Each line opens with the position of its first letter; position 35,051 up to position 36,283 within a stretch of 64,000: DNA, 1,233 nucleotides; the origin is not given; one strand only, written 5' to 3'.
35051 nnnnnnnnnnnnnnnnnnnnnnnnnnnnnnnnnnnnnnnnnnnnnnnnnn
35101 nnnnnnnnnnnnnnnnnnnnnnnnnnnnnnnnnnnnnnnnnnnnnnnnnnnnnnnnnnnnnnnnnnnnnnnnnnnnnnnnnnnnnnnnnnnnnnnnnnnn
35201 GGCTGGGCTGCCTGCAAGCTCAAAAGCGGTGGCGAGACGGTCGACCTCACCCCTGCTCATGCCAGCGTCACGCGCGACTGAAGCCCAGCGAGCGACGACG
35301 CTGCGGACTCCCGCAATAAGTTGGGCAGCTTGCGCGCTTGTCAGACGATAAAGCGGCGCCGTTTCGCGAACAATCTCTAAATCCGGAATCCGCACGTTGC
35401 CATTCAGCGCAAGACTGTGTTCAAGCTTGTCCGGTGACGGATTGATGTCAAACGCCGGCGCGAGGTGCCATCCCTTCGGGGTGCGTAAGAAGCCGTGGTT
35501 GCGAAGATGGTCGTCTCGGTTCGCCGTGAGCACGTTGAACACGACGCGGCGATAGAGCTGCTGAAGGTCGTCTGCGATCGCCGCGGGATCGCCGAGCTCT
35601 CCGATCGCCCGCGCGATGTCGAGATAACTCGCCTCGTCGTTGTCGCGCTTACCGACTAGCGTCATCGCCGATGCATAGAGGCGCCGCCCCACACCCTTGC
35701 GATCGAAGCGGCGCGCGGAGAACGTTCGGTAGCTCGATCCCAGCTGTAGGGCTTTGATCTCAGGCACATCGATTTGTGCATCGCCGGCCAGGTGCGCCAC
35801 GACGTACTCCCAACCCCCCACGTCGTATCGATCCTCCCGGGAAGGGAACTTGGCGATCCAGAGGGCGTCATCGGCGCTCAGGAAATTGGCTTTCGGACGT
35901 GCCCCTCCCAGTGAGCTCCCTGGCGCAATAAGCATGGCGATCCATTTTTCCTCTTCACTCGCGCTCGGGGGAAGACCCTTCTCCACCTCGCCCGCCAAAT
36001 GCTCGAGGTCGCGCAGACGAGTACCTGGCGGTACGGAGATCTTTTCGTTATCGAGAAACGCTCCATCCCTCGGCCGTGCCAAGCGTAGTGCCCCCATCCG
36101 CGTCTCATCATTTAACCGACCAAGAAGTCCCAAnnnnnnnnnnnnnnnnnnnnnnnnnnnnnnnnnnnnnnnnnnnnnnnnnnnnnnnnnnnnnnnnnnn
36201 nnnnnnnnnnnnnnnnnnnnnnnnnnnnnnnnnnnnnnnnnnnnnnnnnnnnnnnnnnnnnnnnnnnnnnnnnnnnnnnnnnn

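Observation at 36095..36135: hipS/hipT boundary falls inside the conserved HipA '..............' motif: either a natural split or a 1-nt frameshift in hipA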

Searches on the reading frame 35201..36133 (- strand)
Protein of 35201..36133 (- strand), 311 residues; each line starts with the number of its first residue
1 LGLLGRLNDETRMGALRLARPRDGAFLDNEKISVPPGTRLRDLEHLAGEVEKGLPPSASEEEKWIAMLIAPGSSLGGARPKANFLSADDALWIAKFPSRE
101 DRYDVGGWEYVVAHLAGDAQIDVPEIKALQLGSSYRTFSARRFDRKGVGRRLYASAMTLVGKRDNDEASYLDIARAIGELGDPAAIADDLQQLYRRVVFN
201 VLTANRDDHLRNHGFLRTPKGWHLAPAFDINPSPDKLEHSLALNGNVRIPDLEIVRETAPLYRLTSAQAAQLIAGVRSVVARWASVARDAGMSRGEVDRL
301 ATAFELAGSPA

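Call 4: search_protein_families(library=pfam, proteins=[window:35201-36133:-], max_evalue=0.01)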
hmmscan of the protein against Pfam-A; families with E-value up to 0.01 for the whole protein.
window:35201-36133:- (311 aa): 1 family
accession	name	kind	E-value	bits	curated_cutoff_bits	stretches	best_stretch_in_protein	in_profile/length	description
PF07804.18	HipA_C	-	8.5e-43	146.9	30.5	1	73-283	1-213/213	HipA-like C-terminal domain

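Call 5: search_protein_families(library=ncbifam, proteins=[window:35201-36133:-], max_evalue=0.01)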
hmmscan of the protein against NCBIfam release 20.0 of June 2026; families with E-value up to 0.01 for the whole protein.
window:35201-36133:- (311 aa): 1 family
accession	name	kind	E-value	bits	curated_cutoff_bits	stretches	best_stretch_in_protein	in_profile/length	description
NF007297.0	PRK09775.1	equivalog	4.9e-08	32.1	401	1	70-232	201-371/446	type II toxin-antitoxin system HipA family toxin YjjJ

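Call 7: find_homologous_proteins(query=window:35201-36133:-)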
Query window:35201-36133:- (311 aa): 7999 proteins with E <= 0.001 among 8000 candidates; the best 120 are listed.
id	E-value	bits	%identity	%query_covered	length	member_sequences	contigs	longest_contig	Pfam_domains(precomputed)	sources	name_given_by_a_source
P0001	9.2e-197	670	99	98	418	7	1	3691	PF07804.19,PF13657.12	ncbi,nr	ncbi:MAG: serine/threonine-protein kinase HipA [Chloroflexota bacterium]|nr:serine/threonine-protein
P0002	9.4e-168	575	85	98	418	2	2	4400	PF07804.19,PF13657.12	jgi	jgi:serine/threonine-protein kinase HipA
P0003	5.5e-162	556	83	98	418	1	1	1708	PF07804.19,PF13657.12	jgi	jgi:serine/threonine-protein kinase HipA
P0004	3.3e-153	527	78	97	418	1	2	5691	PF07804.19,PF13657.12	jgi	jgi:serine/threonine-protein kinase HipA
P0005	3.2e-145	501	75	96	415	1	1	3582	PF07804.19,PF13657.12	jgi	jgi:serine/threonine-protein kinase HipA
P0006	5.1e-143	494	73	97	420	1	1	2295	PF07804.19,PF13657.12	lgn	-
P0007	1.4e-140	486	73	96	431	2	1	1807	PF07804.19,PF13657.12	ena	-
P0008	3.0e-138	478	73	96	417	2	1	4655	PF07804.19,PF13657.12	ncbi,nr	ncbi:MAG: type II toxin-antitoxin system HipA family toxin [Candidatus Dormibacteraeota bacterium]|n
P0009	3.7e-138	478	71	97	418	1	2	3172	PF07804.19,PF13657.12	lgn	-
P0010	1.4e-137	476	71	97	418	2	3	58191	PF07804.19,PF13657.12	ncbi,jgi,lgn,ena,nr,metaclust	ncbi:MAG: type II toxin-antitoxin system HipA family toxin [Chloroflexi bacterium]|nr:MAG: type II t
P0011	1.8e-137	476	71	96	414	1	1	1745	PF07804.19,PF13657.12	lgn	-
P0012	2.4e-135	469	69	96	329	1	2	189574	PF07804.19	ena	-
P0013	7.0e-135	467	71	97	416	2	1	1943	PF07804.19,PF13657.12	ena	-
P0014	2.0e-134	466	68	97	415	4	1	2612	PF07804.19,PF13657.12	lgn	-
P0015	2.2e-134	465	70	97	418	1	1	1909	PF07804.19,PF13657.12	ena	-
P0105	1.6e-115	403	63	95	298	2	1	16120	PF07804.19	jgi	jgi:serine/threonine-protein kinase HipA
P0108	3.0e-115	403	63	97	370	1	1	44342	PF07804.19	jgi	jgi:serine/threonine-protein kinase HipA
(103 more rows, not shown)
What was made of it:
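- About 112 are 404-476 aa, nearly all 409-433, with both Couple_hipA and HipA_C domains, including hits at 99, 85, 83 and 78% identity (call 7).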

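Call 9: find_encoding_contigs(protein=P0001, flank=5000, max_places=6)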
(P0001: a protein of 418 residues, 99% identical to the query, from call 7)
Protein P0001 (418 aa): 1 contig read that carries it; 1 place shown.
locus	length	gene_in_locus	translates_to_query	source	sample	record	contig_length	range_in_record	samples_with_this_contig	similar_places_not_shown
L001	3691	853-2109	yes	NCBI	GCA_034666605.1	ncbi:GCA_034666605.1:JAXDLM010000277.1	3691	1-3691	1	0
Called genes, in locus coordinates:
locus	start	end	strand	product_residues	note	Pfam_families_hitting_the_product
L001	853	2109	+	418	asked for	PF13657:Couple_hipA, PF07804:HipA_C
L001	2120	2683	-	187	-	-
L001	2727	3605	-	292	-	-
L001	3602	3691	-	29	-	?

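Call 14: search_solved_structures(query=P0001, max_evalue=0.001, show_alignments=0)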
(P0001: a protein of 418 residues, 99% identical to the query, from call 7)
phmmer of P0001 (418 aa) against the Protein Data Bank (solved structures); distinct sequences matched with E-value up to 0.001: 2.
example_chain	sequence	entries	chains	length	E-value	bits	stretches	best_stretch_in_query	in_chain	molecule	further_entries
4pu5_A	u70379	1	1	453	0.00026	23.1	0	289-338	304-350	Toxin-antitoxin system toxin HipA family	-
4pu3_A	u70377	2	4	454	0.00027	23.1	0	289-338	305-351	Toxin-antitoxin system toxin HipA family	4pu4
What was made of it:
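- Tried and rejected: With the whole protein, phmmer hit only Shewanella HipA weakly (call 14).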

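Call 15: find_encoding_contigs(protein=window:35201-36097:-, flank=10000, max_places=10)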
Protein window:35201-36097:- (299 aa): 2 contigs read that carry it; 2 places shown.
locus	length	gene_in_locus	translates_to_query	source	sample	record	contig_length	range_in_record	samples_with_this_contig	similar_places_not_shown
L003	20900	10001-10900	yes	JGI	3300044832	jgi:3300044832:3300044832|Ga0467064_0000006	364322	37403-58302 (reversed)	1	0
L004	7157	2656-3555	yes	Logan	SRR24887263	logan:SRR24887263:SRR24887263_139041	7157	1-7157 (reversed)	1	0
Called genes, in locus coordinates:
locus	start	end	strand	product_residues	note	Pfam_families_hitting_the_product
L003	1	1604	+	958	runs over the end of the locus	PF00133:tRNA-synt_1, PF09334:tRNA-synt_1g (faint), PF08264:Anticodon_1, PF19302:DUF5915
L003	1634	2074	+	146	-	PF01252:Peptidase_A8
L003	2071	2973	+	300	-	PF01479:S4, PF00849:PseudoU_synth_2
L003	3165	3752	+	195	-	PF00625:Guanylate_kin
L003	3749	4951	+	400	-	PF02441:Flavoprotein, PF04127:DFP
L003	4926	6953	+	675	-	PF17764:PriA_3primeBD, PF04851:ResIII, PF00270:DEAD, PF18319:Zn_ribbon_PriA, PF00271:Helicase_C (weak), PF18074:PriA_C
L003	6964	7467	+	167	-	PF01327:Pep_deformylase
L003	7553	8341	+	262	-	PF00551:Formyl_trans_N, PF02911:Formyl_trans_C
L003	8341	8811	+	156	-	PF01668:SmpB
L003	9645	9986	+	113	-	PF13657:Couple_hipA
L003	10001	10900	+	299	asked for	PF07804:HipA_C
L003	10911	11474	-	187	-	-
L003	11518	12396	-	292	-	-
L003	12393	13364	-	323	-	PF13428:TPR_14 (faint), PF13432:TPR_16 (faint), PF14559:TPR_19 (weak), PF13431:TPR_17 (faint), PF13174:TPR_6 (faint)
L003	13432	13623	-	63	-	-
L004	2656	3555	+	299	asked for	PF07804:HipA_C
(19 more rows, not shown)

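Call 25: search_protein_families(library=pfam, proteins=[P0001], max_evalue=0.01)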
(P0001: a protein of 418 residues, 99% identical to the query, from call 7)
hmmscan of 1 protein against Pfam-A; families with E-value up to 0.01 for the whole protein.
P0001 (418 aa): 2 families
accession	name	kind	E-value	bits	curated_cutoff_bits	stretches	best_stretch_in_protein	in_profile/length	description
PF07804.18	HipA_C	-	1.3e-42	146.4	30.5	1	180-390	1-213/213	HipA-like C-terminal domain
PF13657.11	Couple_hipA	-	4.6e-08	33.9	22.5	1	21-115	8-89/99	HipA N-terminal domain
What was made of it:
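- On HipBA (HipA kinase toxin + HipB): The feature is met in the 99.65%-identical allele L001/P0001 (418 aa, both domains; calls 9, 25), so the window holds a disrupted member.
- The Pfam N-domain model runs across the break in the intact protein: residues 21-115 match model positions 8-89 of 99 (call 25).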

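Call 26: search_solved_structures(query=A1, max_evalue=1, show_alignments=5)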
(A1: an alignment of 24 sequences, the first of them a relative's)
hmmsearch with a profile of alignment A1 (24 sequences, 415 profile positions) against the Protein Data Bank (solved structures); distinct sequences matched with E-value up to 1: 17.
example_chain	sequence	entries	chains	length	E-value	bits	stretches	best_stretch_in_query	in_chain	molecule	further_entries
8ezr_B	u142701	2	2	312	2.2e-13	52.8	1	215-402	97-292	HipT(Lp)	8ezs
7vkb_A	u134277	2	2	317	2.3e-13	52.7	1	215-402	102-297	HipA_C domain-containing protein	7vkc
7wcf_A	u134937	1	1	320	1.4e-12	50.1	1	215-402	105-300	HipA_C domain-containing protein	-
7ab4_C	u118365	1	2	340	3.2e-08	35.7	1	180-337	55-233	HipA_C domain-containing protein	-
7ab3_C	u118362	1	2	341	6.3e-08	34.8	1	204-337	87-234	HipA_C domain-containing protein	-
3tpd_A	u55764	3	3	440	1.1e-07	34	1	216-338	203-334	Serine/threonine-protein kinase HipA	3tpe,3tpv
7ab5_C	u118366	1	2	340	1.3e-07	33.7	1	181-335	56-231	HipA_C domain-containing protein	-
2wiu_A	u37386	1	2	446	6e-07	31.5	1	216-338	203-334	PROTEIN HIPA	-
3tpb_A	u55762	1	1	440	8.9e-07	31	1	216-338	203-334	Serine/threonine-protein kinase HipA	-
3hzi_A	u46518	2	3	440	9e-07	31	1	216-338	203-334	Protein hipA | Serine/threonine-protein kinase HipA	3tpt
4pu5_A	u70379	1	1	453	2.3e-06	29.6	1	198-353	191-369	Toxin-antitoxin system toxin HipA family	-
4pu3_A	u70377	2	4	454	2.3e-06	29.6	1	198-353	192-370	Toxin-antitoxin system toxin HipA family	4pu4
3dnt_A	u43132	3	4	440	4.9e-06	28.5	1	216-338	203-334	Protein hipA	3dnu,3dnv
5k98_A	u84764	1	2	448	4.9e-06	28.5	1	216-338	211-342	Serine/threonine-protein kinase HipA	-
4yg7_D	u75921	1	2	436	5.3e-06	28.4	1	216-338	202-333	Serine/threonine-protein kinase HipA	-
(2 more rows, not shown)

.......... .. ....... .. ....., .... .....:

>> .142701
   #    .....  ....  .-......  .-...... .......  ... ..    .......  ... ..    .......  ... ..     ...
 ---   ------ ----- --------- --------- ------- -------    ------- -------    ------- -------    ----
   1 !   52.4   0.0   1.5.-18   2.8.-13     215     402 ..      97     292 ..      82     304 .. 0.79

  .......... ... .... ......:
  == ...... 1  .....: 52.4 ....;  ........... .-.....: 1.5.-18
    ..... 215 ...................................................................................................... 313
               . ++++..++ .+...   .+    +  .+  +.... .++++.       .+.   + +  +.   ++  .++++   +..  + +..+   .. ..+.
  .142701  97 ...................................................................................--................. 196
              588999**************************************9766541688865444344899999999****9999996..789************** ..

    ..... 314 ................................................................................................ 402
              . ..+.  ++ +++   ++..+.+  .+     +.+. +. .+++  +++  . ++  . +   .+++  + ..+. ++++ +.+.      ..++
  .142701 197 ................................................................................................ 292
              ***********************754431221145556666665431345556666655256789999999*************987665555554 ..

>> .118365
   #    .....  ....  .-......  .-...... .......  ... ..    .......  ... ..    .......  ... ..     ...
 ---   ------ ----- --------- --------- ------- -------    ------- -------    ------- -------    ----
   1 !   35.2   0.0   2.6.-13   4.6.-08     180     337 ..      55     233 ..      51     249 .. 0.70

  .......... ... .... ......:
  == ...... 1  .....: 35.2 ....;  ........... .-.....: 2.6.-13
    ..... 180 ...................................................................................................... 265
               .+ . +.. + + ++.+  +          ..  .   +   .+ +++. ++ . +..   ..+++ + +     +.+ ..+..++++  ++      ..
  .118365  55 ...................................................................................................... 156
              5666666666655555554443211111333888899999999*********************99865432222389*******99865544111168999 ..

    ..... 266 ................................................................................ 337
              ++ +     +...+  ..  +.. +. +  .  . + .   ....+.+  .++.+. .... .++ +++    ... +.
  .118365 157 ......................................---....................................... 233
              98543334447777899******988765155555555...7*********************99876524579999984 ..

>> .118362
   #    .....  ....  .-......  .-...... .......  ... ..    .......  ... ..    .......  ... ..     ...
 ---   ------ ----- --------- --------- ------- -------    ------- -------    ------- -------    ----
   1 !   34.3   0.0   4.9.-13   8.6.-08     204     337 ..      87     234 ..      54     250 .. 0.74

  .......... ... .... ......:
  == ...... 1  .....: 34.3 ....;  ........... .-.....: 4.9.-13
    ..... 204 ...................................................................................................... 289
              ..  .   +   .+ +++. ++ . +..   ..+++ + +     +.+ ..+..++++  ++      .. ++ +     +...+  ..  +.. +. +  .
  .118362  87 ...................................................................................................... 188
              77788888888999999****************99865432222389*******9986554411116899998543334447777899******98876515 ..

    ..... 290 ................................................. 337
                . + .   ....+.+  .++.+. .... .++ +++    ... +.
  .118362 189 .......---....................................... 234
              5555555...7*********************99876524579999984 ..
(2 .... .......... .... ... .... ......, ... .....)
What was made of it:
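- Closest known: HipBST tripartite module. Same: The kinase core scores better against HipT(Lp) (E=2e-13) than against E. coli HipA (call 26).
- Both pieces are otherwise intact, with all catalytic motifs present (call 26).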

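Call 32: find_related_loci(query=P0001, collection=genome_contigs, flank=3000)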
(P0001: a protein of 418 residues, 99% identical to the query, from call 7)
Query P0001 (418 aa) in genome_contigs; peptide patterns used: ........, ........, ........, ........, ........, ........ (x = any residue, [..] = any of these).
129 stretches matched a pattern; 72 encode a relative of the query (tblastn E <= 1e-3); 72 distinct loci.
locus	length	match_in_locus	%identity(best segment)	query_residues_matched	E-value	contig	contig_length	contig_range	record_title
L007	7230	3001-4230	71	1-411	0e+0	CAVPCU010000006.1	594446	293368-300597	MAG: uncultured Solirubrobacterales bacterium isolate MFD00031.bin.2.81 genome assembly, contig: contig_2814, whole geno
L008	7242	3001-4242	50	2-412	5e-134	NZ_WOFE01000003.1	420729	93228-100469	Deefgea chitinilytica strain LMG 24817 3, whole genome shotgun sequence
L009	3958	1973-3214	51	3-412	2e-130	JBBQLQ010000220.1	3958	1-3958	MAG: Burkholderiales bacterium isolate Co_metawrap_486 Cmw_486_k141_26517384_length_3958_cov_12.9874, whole genome shotg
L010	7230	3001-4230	51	5-411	6e-126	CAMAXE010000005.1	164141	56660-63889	MAG: Klebsiella pneumoniae isolate MH-08apr19-278 genome assembly, contig: MH-08apr19-C103, whole genome shotgun sequenc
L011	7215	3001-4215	52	6-411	2e-121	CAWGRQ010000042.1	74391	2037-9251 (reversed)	MAG: Terriglobia bacterium isolate MFD05942.bin.2.344 genome assembly, contig: contig_7308, whole genome shotgun sequenc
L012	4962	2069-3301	49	5-411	1e-120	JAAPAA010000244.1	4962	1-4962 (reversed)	MAG: Thiobacillaceae bacterium isolate AHI16 k141_930501, whole genome shotgun sequence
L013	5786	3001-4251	49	5-411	4e-120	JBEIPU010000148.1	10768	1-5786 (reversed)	MAG: Caenimonas sp. isolate Sample-106-S6-bin-79 Sample_106_S6-bin_79-k141_610932, whole genome shotgun sequence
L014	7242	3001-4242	51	3-413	5e-126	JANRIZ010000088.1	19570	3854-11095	MAG: Verrucomicrobiia bacterium isolate bins.234 k141_1062400, whole genome shotgun sequence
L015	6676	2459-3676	48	10-412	3e-115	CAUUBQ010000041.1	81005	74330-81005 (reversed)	MAG TPA_asm: uncultured Cupriavidus sp. isolate SRR17738104_bin.8_MetaWRAP_v1.3_MAG genome assembly, contig: ERZ14211620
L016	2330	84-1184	51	41-404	4e-121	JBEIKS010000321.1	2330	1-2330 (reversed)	MAG: Burkholderiaceae bacterium isolate Sample-104-S4-bin-59 Sample_104_S4-bin_59-k141_2166934, whole genome shotgun seq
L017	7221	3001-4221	45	5-403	2e-98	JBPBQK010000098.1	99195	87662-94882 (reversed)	MAG: Janthinobacterium lividum isolate 3300037410_metabat.32 3300037410_metabat.32_Ga0393330_0000187, whole genome shotg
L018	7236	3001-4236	51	3-411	1e-125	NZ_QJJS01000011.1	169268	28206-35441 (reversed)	Sphaerotilus hippei strain DSM 566 Ga0215648_111, whole genome shotgun sequence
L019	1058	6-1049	42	37-379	2e-82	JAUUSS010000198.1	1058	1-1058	MAG: Collinsella aerofaciens isolate N1173.11 NODE_16825_length_1058_cov_1.725823, whole genome shotgun sequence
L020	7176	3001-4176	43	28-415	2e-73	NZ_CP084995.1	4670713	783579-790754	Humibacillus xanthopallidus strain SLM-627 chromosome, complete genome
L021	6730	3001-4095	37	39-413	2e-72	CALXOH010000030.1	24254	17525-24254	MAG: uncultured Spirochaetaceae bacterium isolate E27__bin300 genome assembly, contig: E27__k127_4757761, whole genome s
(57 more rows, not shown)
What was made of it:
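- On HipBST (tripartite split-kinase TA): About 112 of the 120 best homologues, and the closest related genome loci, are fused (calls 7, 32).
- Of 72 related loci in species-representative genomes, the closest (identity about 43% or more) match as one continuous segment over residues about 1-411 (call 32).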

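Call 33: find_encoding_contigs(protein=P0105, flank=2500, max_places=3)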
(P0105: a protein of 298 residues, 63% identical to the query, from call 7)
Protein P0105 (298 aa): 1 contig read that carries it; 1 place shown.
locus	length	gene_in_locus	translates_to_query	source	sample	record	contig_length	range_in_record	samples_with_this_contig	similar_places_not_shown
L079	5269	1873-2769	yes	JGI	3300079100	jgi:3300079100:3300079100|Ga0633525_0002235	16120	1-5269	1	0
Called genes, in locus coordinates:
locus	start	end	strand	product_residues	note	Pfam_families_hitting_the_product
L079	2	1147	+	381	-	?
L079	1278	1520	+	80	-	PF01381:HTH_3, PF13443:HTH_26 (faint), PF13560:HTH_31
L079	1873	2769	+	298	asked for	PF07804:HipA_C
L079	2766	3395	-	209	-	PF00583:Acetyltransf_1, PF13508:Acetyltransf_7 (weak)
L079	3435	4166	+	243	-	PF00027:cNMP_binding, PF13545:HTH_Crp_2, PF00325:Crp (faint)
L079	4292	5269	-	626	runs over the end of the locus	-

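Call 34: find_encoding_contigs(protein=P0012, flank=2500, max_places=3)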
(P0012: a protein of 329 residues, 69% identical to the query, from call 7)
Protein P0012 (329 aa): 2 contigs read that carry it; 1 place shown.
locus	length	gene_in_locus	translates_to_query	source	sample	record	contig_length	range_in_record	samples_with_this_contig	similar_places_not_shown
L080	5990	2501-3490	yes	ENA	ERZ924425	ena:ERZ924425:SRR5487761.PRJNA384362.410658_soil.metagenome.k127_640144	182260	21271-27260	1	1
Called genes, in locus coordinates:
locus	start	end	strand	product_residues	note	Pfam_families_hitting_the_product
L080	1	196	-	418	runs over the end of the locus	PF09594:GT87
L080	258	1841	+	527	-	PF01039:Carboxyl_trans, PF03255:ACCA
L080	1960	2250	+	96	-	PF13560:HTH_31, PF01381:HTH_3 (weak)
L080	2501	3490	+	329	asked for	PF07804:HipA_C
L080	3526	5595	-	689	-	PF00723:Glyco_hydro_15, PF22422:MGH1-like_GH (faint)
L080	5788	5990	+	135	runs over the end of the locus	PF01863:YgjP-like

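Call 35: find_encoding_contigs(protein=P0108, flank=2500, max_places=3)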
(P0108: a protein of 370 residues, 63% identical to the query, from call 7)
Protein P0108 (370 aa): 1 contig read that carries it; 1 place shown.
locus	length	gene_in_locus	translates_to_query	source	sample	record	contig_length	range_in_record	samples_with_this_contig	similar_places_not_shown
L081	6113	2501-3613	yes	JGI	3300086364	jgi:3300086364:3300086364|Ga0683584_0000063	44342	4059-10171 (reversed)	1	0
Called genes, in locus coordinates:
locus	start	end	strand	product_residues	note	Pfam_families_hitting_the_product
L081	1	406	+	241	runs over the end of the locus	PF04794:YdjC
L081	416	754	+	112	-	-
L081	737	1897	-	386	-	PF02661:Fic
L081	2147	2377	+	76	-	PF01381:HTH_3, PF13560:HTH_31 (weak)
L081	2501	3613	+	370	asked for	PF07804:HipA_C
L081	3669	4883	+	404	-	PF02771:Acyl-CoA_dh_N, PF02770:Acyl-CoA_dh_M, PF00441:Acyl-CoA_dh_1, PF08028:Acyl-CoA_dh_2, PF22924:ACOX_C_alpha1 (faint)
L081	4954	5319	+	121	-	-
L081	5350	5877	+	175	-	-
